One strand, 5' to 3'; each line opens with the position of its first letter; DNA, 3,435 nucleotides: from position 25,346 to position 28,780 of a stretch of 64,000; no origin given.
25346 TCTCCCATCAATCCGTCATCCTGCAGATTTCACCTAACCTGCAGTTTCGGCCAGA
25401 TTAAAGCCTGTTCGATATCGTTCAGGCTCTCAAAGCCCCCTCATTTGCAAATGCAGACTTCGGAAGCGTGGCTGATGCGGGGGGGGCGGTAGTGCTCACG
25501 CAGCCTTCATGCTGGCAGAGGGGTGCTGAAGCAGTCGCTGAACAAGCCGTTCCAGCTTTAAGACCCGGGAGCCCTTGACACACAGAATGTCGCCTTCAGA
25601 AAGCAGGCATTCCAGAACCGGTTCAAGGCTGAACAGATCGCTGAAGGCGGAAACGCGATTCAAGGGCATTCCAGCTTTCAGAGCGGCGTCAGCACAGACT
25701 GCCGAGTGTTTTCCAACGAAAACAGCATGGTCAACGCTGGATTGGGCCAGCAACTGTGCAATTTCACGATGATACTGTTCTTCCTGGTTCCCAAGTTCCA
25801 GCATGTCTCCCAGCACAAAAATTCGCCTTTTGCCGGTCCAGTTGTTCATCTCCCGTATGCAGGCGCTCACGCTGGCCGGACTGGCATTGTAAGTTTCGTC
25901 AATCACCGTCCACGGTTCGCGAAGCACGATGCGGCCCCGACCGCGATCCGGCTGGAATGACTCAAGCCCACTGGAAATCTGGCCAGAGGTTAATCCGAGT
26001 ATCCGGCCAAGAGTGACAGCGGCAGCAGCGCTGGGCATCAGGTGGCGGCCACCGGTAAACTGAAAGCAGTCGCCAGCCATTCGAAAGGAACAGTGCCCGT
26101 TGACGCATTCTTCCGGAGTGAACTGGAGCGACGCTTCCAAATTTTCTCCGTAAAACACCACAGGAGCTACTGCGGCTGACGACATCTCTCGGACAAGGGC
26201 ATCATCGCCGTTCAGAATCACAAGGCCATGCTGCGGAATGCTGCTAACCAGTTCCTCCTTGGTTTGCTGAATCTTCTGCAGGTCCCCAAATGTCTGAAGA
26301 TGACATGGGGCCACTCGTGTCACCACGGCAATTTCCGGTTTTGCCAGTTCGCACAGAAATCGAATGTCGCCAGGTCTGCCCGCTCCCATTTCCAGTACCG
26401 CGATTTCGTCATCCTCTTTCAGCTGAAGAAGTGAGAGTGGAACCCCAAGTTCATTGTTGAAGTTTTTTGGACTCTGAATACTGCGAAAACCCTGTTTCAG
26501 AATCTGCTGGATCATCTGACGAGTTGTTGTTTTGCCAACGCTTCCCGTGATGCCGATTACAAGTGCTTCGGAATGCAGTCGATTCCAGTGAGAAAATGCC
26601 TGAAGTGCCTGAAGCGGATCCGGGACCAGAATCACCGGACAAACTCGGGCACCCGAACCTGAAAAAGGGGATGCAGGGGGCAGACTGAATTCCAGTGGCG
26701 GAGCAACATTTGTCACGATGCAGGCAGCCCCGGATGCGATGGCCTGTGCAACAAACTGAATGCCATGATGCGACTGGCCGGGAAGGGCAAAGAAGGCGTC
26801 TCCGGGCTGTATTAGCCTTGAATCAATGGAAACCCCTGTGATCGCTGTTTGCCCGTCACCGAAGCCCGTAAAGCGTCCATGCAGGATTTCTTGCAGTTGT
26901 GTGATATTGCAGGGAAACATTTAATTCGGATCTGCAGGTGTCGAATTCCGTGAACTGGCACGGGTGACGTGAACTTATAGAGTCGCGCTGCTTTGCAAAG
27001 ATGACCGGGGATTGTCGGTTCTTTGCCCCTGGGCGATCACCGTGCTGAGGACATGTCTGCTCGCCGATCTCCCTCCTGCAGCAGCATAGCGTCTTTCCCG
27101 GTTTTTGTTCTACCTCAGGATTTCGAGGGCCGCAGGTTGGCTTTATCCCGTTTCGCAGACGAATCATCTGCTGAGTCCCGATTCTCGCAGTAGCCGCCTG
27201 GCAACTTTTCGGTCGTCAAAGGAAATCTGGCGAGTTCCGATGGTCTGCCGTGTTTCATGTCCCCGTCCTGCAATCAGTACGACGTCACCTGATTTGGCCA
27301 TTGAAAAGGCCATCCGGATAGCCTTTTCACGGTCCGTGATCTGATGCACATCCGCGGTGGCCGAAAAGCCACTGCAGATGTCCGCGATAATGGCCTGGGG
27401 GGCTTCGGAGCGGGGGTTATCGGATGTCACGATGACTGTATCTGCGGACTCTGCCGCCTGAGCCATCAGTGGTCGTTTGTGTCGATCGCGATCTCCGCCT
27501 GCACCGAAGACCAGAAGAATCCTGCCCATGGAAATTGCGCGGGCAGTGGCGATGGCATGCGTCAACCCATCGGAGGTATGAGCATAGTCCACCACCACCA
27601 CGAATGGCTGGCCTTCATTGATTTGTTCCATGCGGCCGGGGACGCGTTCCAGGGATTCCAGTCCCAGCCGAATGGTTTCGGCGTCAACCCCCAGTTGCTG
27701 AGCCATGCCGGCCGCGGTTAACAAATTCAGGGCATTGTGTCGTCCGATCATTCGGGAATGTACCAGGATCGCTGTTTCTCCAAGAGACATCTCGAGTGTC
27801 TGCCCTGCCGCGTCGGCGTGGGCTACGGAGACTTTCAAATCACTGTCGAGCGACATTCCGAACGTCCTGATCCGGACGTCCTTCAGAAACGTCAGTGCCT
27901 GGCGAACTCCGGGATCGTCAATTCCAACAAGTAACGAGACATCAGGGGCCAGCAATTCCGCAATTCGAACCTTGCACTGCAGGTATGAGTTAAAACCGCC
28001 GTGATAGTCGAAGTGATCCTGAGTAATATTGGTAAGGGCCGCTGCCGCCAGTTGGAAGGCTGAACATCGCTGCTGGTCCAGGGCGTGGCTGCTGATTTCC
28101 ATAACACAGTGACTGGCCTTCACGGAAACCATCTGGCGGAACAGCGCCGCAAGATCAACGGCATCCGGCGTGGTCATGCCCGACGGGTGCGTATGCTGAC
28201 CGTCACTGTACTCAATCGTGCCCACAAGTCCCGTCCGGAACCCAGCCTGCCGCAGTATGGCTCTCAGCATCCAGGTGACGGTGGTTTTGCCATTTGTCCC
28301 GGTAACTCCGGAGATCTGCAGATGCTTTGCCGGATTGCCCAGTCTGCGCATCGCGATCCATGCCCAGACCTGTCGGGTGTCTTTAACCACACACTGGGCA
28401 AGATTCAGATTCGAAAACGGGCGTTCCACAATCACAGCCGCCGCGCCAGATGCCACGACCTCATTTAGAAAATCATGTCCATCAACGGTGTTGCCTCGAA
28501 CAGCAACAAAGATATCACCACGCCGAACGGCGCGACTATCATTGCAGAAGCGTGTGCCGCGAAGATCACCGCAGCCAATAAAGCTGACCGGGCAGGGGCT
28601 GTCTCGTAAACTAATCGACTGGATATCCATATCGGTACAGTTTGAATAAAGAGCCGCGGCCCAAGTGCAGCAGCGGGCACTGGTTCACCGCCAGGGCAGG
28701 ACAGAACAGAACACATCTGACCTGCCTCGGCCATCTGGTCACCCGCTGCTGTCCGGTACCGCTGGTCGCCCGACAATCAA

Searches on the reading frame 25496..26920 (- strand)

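Call 5: search_protein_families(library=pfam, proteins=[window:25496-26920:-])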
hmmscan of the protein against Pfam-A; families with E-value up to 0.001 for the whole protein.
window:25496-26920:- (474 aa): 3 families
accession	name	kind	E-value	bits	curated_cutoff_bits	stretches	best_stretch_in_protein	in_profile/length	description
PF08245.18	Mur_ligase_M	-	6.6e-32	111.5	24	1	124-264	1-152/200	Mur ligase middle domain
PF02875.26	Mur_ligase_C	-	4e-17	63.7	28.4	1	328-452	2-127/127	Mur ligase, glutamate ligase domain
PF01225.30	Mur_ligase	-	3.3e-08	34.2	21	1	27-73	2-53/95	Mur ligase family, catalytic domain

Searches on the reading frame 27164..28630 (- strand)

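Call 5: search_protein_families(library=pfam, proteins=[window:27164-28630:-])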
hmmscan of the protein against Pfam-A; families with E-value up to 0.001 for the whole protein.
window:27164-28630:- (488 aa): 3 families
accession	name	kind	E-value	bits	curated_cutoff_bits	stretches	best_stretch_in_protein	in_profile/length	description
PF08245.18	Mur_ligase_M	-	1.4e-43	149.6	24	1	109-310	1-200/200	Mur ligase middle domain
PF02875.26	Mur_ligase_C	-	1.2e-32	113.8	28.4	1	332-457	1-127/127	Mur ligase, glutamate ligase domain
PF01225.30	Mur_ligase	-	1.8e-07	31.9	21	1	31-72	8-54/95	Mur ligase family, catalytic domain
